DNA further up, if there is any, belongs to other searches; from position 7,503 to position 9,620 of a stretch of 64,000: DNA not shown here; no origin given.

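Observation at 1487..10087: phnW-less, TonB-fed phosphonate-type catabolic cluster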

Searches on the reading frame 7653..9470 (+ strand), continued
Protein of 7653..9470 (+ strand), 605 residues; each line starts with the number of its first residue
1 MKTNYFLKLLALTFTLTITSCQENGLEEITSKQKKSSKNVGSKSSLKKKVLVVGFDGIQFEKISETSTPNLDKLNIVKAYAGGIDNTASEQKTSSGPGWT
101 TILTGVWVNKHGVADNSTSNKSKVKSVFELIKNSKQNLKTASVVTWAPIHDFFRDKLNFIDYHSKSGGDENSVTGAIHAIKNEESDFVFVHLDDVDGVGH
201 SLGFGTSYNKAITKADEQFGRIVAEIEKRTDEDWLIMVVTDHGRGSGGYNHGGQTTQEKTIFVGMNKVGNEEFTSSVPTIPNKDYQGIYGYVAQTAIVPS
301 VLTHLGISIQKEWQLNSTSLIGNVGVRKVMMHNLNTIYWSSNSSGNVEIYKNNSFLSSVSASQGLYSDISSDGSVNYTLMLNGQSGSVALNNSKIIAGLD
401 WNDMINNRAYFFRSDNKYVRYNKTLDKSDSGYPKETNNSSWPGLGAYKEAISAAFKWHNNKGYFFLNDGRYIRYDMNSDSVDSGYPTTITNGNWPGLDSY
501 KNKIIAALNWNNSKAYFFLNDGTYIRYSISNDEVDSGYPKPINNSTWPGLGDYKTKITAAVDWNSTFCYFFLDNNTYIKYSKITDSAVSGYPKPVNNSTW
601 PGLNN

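Call 40: find_encoding_contigs(protein=P0193, flank=8000, max_places=1)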
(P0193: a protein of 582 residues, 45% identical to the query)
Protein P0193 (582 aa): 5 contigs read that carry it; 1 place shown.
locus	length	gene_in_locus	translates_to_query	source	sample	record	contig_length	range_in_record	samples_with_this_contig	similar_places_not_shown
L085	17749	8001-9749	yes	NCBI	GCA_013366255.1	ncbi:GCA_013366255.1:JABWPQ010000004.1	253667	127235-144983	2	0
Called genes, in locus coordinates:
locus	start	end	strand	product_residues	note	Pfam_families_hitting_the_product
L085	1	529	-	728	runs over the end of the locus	PF00141:peroxidase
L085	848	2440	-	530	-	PF03929:PepSY_TM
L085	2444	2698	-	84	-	-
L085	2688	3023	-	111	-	-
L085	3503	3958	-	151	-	PF00127:Copper-bind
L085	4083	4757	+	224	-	PF09694:Gcw_chp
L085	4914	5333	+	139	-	PF16267:DUF4920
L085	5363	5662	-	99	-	PF05437:AzlD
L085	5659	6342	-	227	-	PF03591:AzlC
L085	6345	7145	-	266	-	PF02311:AraC_binding, PF00165:HTH_AraC, PF12833:HTH_18, PF00165:HTH_AraC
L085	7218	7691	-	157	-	PF13577:SnoaL_4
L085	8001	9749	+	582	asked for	PF01663:Phosphodiest (weak), PF01676:Metalloenzyme, PF01663:Phosphodiest, PF00045:Hemopexin (faint)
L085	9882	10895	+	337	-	PF00155:Aminotran_1_2, PF01212:Beta_elim_lyase, PF01041:DegT_DnrJ_EryC1 (weak), PF01053:Cys_Met_Meta_PP (weak), PF00266:Aminotran_5 (faint)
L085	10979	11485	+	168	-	-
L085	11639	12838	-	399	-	PF05426:Alginate_lyase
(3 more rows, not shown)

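Call 41: find_encoding_contigs(protein=P0203, flank=8000, max_places=1)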
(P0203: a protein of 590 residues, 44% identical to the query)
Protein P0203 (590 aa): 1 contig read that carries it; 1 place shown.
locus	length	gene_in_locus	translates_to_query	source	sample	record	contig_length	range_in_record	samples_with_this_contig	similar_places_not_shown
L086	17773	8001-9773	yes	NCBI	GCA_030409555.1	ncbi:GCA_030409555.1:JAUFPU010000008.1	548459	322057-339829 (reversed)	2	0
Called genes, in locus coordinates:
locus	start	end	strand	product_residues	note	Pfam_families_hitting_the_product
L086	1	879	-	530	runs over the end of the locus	PF00128:Alpha-amylase, PF07821:Alpha-amyl_C2, PF00686:CBM_20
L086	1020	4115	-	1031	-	PF03714:PUD, PF17967:Pullulanase_N2, PF02922:CBM_48, PF11852:Pullul_strch_C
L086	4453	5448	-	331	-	PF04055:Radical_SAM, PF06968:BATS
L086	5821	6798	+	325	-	PF12974:Phosphonate-bd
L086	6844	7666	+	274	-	PF00126:HTH_1, PF12849:PBP_like_2 (weak), PF03466:LysR_substrate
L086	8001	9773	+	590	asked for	PF00884:Sulfatase (faint), PF01663:Phosphodiest (weak), PF01676:Metalloenzyme, PF01663:Phosphodiest, PF00045:Hemopexin (faint)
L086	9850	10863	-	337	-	PF01544:CorA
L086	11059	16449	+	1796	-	PF03372:Exo_endo_phos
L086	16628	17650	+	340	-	PF01547:SBP_bac_1, PF13531:SBP_bac_11, PF13416:SBP_bac_8, PF13343:SBP_bac_6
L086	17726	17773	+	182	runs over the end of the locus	-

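Call 44: search_protein_families(library=ncbifam, proteins=[L081:4311-5501:+, L081:5494-6144:+, L081:6153-6959:+], max_evalue=0.0001)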
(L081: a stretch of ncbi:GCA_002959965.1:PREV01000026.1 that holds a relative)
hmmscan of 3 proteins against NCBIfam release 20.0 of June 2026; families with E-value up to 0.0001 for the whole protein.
L081:4311-5501:+ (396 aa): 8 families
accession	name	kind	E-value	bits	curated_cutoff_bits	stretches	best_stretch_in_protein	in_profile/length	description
TIGR03364.1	HpnW_proposed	hypoth_equivalog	7.3e-103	344.4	285.1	1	4-375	2-364/365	TIGR03364 family FAD-dependent oxidoreductase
TIGR02352.1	thiamin_ThiO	equivalog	1.2e-18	67.4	250.8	1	6-226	2-229/351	glycine oxidase ThiO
NF001933.0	PRK00711.1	subfamily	4.1e-10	39.2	383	1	99-210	151-263/429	D-amino acid dehydrogenase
TIGR03197.1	MnmC_Cterm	equivalog_domain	2.3e-09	36.8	174.2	1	5-210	2-209/400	FAD-dependent 5-carboxymethylaminomethyl-2-thiouridine(34) oxidoreductase MnmC1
NF008425.0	PRK11259.1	equivalog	3.2e-09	36.2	257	1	1-217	3-218/377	N-methyl-L-tryptophan oxidase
NF002480.1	PRK01747.1-1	equivalog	1e-08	34.1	540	1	4-209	250-457/645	bifunctional tRNA (5-methylaminomethyl-2-thiouridine)(34)-methyltransferase MnmC2/FAD-dependent 5-carboxymethylaminomethyl-2-thiouridine(34)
TIGR01377.1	soxA_mon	subfamily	8.3e-07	28.1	479.65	1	3-209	1-205/381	amino oxidase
NF050086.1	pipecolate_AmaA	exception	5.1e-06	25.4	600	0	2-56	25-78/425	L-pipecolate oxidase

L081:5494-6144:+ (216 aa): 4 families
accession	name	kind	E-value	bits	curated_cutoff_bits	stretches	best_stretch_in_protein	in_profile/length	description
TIGR03276.1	Phn-HD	hypoth_equivalog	1.7e-57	193.8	214.6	1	17-193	3-178/179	phosphonate degradation HD-domain oxygenase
NF049941.1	HyMthAminphonOxyTmpB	equivalog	3.5e-35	121.4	300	1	22-194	12-183/188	(R)-1-hydroxy-2-trimethylaminoethylphosphonate oxygenase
NF052439.1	HMPDioxPhnZ1GIM8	equivalog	1e-32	113.2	300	1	12-186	17-190/199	hydroxymethylphosphonate dioxygenase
TIGR00277.1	HDIG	domain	4.2e-06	26.5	27.6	1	42-115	12-83/84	HDIG domain-containing metalloprotein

L081:6153-6959:+ (268 aa): 14 families
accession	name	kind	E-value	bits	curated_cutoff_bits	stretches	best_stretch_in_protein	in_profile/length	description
TIGR01422.2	phosphonatase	equivalog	6.2e-91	304.1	220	1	6-255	2-251/251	phosphonoacetaldehyde hydrolase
TIGR03351.1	PhnX-like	hypoth_equivalog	6.5e-24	85.1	218.9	1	8-208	4-194/220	phosphonatase-like hydrolase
NF053741.1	noncata_PA2803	equivalog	1e-22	81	240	1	7-268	2-191/191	HAD superfamily inactivated hydrolase PcrP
NF008087.0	PRK10826.1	equivalog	3e-13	49.9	191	1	2-203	4-191/222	hexitol phosphatase HxpB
TIGR01509.1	HAD-SF-IA-v3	subfamily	9.3e-13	48.6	29.4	1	152-203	105-154/154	HAD-IA family hydrolase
TIGR02009.1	PGMB-YQAB-SF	subfamily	3.9e-12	46.7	153.35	1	6-203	2-186/186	beta-phosphoglucomutase family hydrolase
NF053653.1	InDiPhoBT2121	equivalog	8.7e-09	35.3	245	1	6-204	2-187/216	inorganic diphosphatase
TIGR01990.1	bPGM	equivalog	7.1e-07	29.4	189.4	1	5-203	1-186/187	beta-phosphoglucomutase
TIGR01449.2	PGP_bact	equivalog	7.8e-07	28.8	180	1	8-204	1-185/213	phosphoglycolate phosphatase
TIGR01454.1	AHBA_synth_RP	hypoth_equivalog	3.2e-06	26.9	246.65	1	102-205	75-176/205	AHBA synthesis associated protein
NF008610.0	PRK11587.1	equivalog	3.6e-06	26.5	282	1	77-205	59-183/219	sugar phosphatase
NF008000.0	PRK10725.1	equivalog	1.2e-05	25.6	215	0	119-203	105-185/188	fructose-1-phosphate/6-phosphogluconate phosphatase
NF007854.0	PRK10563.1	equivalog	2.3e-05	24.1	211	1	4-205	3-186/221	6-phosphogluconate phosphatase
NF009804.0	PRK13288.1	equivalog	5.8e-05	22.7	218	0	97-204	77-182/215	pyrophosphatase PpaX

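Call 66: predict_structure(alignment_id=A2)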
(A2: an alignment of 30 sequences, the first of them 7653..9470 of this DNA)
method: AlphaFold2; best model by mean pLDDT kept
length: 605 residues; sequences in the alignment: 30
mean_pLDDT: 90.9   pTM: 0.74
mean pLDDT of the five models: 90.9, 91.0, 90.5, 89.7, 89.2
residues with pLDDT >= 90: 473; 70-90: 99; 50-70: 9; < 50: 24
segments of 3 or more residues with pLDDT < 50: 21-43
pLDDT, mean of each block of 10 residues (from residue 1): 70 73 39 39 74 96 94 97 89 93 96 86 95 97 92 89 89 97 96 96 97 98 96 97 94 92 97 95 94 98 98 97 95 90 95 95 91 87 94 90 83 94 91 90 94 91 97 94 97 96 96 94 96 96 97 96 95 94 96 88 80
secondary structure, 60 per line:
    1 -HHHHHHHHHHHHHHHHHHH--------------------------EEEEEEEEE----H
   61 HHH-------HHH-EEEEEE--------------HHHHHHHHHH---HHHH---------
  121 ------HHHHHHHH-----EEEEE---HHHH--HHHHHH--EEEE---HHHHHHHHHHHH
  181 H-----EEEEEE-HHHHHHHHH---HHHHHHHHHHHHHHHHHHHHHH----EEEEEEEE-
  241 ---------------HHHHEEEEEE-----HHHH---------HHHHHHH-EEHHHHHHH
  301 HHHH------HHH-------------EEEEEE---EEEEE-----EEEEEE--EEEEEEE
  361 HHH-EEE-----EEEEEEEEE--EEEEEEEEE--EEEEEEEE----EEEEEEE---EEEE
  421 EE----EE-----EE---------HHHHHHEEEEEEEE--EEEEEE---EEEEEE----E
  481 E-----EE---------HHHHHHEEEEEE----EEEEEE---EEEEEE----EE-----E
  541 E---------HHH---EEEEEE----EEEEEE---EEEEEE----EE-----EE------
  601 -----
elements in order: H2-20 E47-55 H60-63 E75-80 H95-104 H108-111 H127-134 E140-144 H148-151 H154-159 E162-165 H169-181 E187-192 H194-202 H206-227 E232-239 H256-259 E260-265 H271-274 H284-290 H294-304 E327-332 E336-340 E346-351 E354-360 E365-367 E373-381 E384-392 E395-402 E407-413 E417-422 H445-450 E451-458 E461-466 E470-475 H498-503 E504-509 E514-519 E523-528 E557-562 E567-572 E576-581

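Call 69: fold_search(model_id=the predicted structure, library=pdb)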
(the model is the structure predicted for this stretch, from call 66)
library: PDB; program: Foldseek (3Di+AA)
matches with E <= 10: 1923; with E <= 0.001: 1425
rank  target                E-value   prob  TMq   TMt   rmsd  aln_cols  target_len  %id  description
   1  1su3_B                3.8e-11  1.00  0.26  0.37   3.0       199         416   26  X-ray structure of human proMMP-1: New insights into collagenase action (released 2004-12-21)
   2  3c7x                  4.0e-11  1.00  0.29  0.83   2.4       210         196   26  Hemopexin-like domain of matrix metalloproteinase 14 (released 2009-02-10)
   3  1su3_A                4.0e-10  1.00  0.27  0.39   3.1       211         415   25  X-ray structure of human proMMP-1: New insights into collagenase action (released 2004-12-21)
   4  6ix1_B                4.3e-10  1.00  0.30  0.75   3.3       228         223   22  Structure of 2S albumin seed protein from Dolichos (released 2019-12-11)
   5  6ix1_A                5.4e-10  1.00  0.30  0.76   3.0       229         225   23  Structure of 2S albumin seed protein from Dolichos (released 2019-12-11)
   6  3oyo_A                5.7e-10  1.00  0.30  0.74   3.1       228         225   21  Crystal structure of hemopexin fold protein CP4 from cow pea (released 2011-02-09)
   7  6ptk_D                1.7e-09  1.00  0.30  0.37   7.9       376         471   16  Crystal structure of the sulfatase PsS1_NC C84A with bound sulfate ion (released 2019-09-25)
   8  6pt4_B                2.1e-09  1.00  0.31  0.39   7.6       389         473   15  Crystal structure of apo PsS1_NC (released 2019-09-25)
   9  6hhm                  2.7e-09  1.00  0.31  0.40  12.0       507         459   13  Crystal structure of the family S1_7 ulvan-specific sulfatase FA22070 from Formosa agariphila (released 2019-06-26)
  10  6pt4_A                3.4e-09  1.00  0.31  0.39   7.5       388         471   15  Crystal structure of apo PsS1_NC (released 2019-09-25)
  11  4uop_B                3.6e-09  1.00  0.31  0.43   9.5       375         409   14  Crystal structure of the lipoteichoic acid synthase LtaP from Listeria monocytogenes (released 2014-08-27)
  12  5g2v                  4.3e-09  1.00  0.33  0.39  11.2       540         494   10  Structure of BT4656 in complex with its substrate D-Glucosamine-2-N, 6-O-disulfate. (released 2017-05-24)
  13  6f30_A                4.5e-09  1.00  0.27  0.23   4.0       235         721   20  Crystal structure of ectonucleotide phosphodiesterase/pyrophosphatase-3 (NPP3) in complex with UDPGlcNAc (released 2018-08-01)
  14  4uop_A                4.5e-09  1.00  0.31  0.44   9.5       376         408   14  Crystal structure of the lipoteichoic acid synthase LtaP from Listeria monocytogenes (released 2014-08-27)
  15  6f2t_A                5.4e-09  1.00  0.27  0.24   3.5       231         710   21  Crystal structure of ectonucleotide phosphodiesterase/pyrophosphatase-3 (NPP3) (released 2018-08-01)
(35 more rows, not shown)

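Call 84: find_homologous_proteins(query=L081:2789-4279:+)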
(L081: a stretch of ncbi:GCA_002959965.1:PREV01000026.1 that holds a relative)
Query L081:2789-4279:+ (496 aa): 6749 proteins with E <= 0.001 among 8000 candidates; the best 120 are listed.
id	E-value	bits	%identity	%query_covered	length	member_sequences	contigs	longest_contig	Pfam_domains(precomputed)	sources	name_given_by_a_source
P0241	1.1e-294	996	100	91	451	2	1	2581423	PF18943.7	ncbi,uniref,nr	ncbi:DUF5690 family protein [Microbulbifer pacificus]|uniref:DUF5690 family protein n=1 Tax=Microbul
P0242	4.4e-248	842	90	85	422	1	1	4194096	PF18943.7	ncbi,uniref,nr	ncbi:DUF5690 family protein [Microbulbifer pacificus]|uniref:DUF5690 family protein n=1 Tax=Microbul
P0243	4.7e-227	773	79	87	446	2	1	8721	PF18943.7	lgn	-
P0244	3.4e-224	763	82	84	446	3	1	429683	PF18943.7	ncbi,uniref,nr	ncbi:DUF5690 family protein [Microbulbifer sp. CAU 1566]|uniref:DUF5690 family protein n=1 Tax=Micro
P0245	1.9e-191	655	70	85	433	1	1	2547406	PF18943.7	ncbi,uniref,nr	ncbi:DUF5690 family protein [Microbulbifer sp. Q7]|uniref:DUF5690 family protein n=1 Tax=Microbulbif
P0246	2.8e-191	655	71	83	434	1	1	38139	PF18943.7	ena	-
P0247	1.7e-188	646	70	85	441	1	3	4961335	PF18943.7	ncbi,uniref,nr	ncbi:DUF5690 family protein [Microbulbifer taiwanensis]|uniref:DUF5690 family protein n=1 Tax=Microb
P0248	5.4e-181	621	68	82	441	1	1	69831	PF18943.7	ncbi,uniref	ncbi:DUF5690 family protein [Microbulbifer epialgicus]|uniref:DUF5690 family protein n=1 Tax=Microbu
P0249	4.8e-180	618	60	90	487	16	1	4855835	PF18943.7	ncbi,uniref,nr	ncbi:DUF5690 family protein [Microbulbifer variabilis]|uniref:DUF5690 family protein n=1 Tax=Microbu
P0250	6.1e-180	617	67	86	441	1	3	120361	PF18943.7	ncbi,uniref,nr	ncbi:DUF5690 family protein [Microbulbifer echini]|uniref:DUF5690 family protein n=1 Tax=Microbulbif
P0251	2.7e-178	612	68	80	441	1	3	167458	PF18943.7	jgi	-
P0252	3.2e-178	612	64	88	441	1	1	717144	PF18943.7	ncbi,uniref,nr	ncbi:DUF5690 family protein [Microbulbifer variabilis]|uniref:DUF5690 family protein n=1 Tax=Microbu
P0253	7.0e-177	607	66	82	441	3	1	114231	PF18943.7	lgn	-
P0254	1.9e-140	487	57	83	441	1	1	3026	PF18943.7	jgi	jgi:hypothetical protein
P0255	4.7e-139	483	54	83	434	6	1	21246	PF18943.7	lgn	-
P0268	4.1e-134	466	54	83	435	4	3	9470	PF18943.7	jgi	jgi:MFS family permease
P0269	8.8e-133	462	50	88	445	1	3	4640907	PF18943.7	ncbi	ncbi:MAG: DUF5690 family protein [Rhizomicrobium sp.]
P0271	1.4e-131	458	50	84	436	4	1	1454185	PF18943.7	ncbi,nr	ncbi:DUF5690 family protein [Bowmanella pacifica]|nr:DUF5690 family protein [Bowmanella pacifica]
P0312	5.3e-128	446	51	86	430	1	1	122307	PF18943.7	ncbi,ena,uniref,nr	ncbi:DUF5690 family protein [Novosphingobium sp. FSW06-99]|uniref:DUF5690 family protein n=1 Tax=Nov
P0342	7.0e-127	442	54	82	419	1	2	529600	PF18943.7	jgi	jgi:hypothetical protein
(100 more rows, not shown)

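Call 85: find_encoding_contigs(protein=P0312, flank=7000, max_places=1)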
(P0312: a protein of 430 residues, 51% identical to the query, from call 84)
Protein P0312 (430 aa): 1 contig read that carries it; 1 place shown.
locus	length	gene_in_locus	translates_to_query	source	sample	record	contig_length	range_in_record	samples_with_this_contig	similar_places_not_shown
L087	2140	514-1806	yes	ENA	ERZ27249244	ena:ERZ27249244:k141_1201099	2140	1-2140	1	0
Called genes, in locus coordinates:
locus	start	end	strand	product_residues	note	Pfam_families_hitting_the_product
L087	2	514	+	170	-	?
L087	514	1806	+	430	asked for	PF18943:DUF5690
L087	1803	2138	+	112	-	?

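Call 86: find_encoding_contigs(protein=P0269, flank=7000, max_places=1)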
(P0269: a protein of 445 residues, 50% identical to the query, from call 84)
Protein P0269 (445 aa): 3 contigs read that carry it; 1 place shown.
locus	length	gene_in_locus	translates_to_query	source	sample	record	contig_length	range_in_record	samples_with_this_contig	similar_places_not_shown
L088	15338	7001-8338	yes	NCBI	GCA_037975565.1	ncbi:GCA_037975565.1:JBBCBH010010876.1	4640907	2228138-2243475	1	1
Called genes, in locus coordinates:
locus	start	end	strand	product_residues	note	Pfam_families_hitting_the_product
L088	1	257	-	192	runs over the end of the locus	PF02834:LigT_PEase (weak), PF13563:2_5_RNA_ligase2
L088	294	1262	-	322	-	-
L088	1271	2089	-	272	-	PF04240:Caroten_synth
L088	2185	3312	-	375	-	PF08327:AHSA1, PF01557:FAA_hydrolase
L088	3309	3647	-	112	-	PF12840:HTH_20, PF01022:HTH_5 (weak), PF12802:MarR_2 (weak)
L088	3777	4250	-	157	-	PF01638:HxlR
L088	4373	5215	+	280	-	PF00561:Abhydrolase_1, PF12146:Hydrolase_4 (weak), PF12697:Abhydrolase_6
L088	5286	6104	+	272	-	PF00561:Abhydrolase_1, PF12146:Hydrolase_4, PF12697:Abhydrolase_6, PF00326:Peptidase_S9 (weak)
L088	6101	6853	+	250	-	PF00106:adh_short, PF23441:SDR, PF08659:KR, PF13561:adh_short_C2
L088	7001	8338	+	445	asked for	PF18943:DUF5690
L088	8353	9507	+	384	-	PF02668:TauD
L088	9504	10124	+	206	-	PF01966:HD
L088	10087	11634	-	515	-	PF00117:GATase, PF07722:Peptidase_C26 (faint), PF02540:NAD_synthase (weak), PF03054:tRNA_Me_trans (faint), PF00958:GMP_synt_C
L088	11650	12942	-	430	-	PF22458:RsmF-B_ferredox, PF01209:Ubie_methyltran (weak), PF01189:Methyltr_RsmB-F, PF13649:Methyltransf_25 (weak), PF13847:Methyltransf_31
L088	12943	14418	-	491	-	PF00478:IMPDH, PF00571:CBS, PF03060:NMO, PF01070:FMN_dh (faint)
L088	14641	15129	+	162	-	PF06186:DUF992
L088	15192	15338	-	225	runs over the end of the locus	PF01728:FtsJ, PF13489:Methyltransf_23 (weak), PF13847:Methyltransf_31 (weak)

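Call 87: find_encoding_contigs(protein=P0271, flank=7000, max_places=1)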
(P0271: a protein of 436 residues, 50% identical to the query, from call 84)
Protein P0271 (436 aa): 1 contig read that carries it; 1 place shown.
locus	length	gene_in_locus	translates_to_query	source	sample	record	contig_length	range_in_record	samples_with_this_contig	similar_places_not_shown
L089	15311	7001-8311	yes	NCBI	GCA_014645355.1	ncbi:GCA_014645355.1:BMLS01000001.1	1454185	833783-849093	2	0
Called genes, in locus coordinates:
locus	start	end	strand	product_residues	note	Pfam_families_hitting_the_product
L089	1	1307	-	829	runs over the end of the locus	PF07715:Plug, PF00593:TonB_dep_Rec_b-barrel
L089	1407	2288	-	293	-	PF00795:CN_hydrolase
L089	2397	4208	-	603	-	PF00392:GntR, PF00155:Aminotran_1_2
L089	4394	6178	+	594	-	-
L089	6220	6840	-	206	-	PF01966:HD (weak)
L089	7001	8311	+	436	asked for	PF18943:DUF5690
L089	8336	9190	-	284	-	PF05721:PhyH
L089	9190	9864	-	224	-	PF00702:Hydrolase (weak), PF12710:HAD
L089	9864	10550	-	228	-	PF04115:Ureidogly_lyase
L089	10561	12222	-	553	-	PF00884:Sulfatase, PF01663:Phosphodiest, PF01676:Metalloenzyme, PF13287:Fn3_assoc, PF13290:CHB_HEX_C_1, PF07691:PA14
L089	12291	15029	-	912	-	PF07715:Plug, PF00593:TonB_dep_Rec_b-barrel, PF14905:OMP_b-brl_3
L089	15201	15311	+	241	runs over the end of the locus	PF00392:GntR, PF07702:UTRA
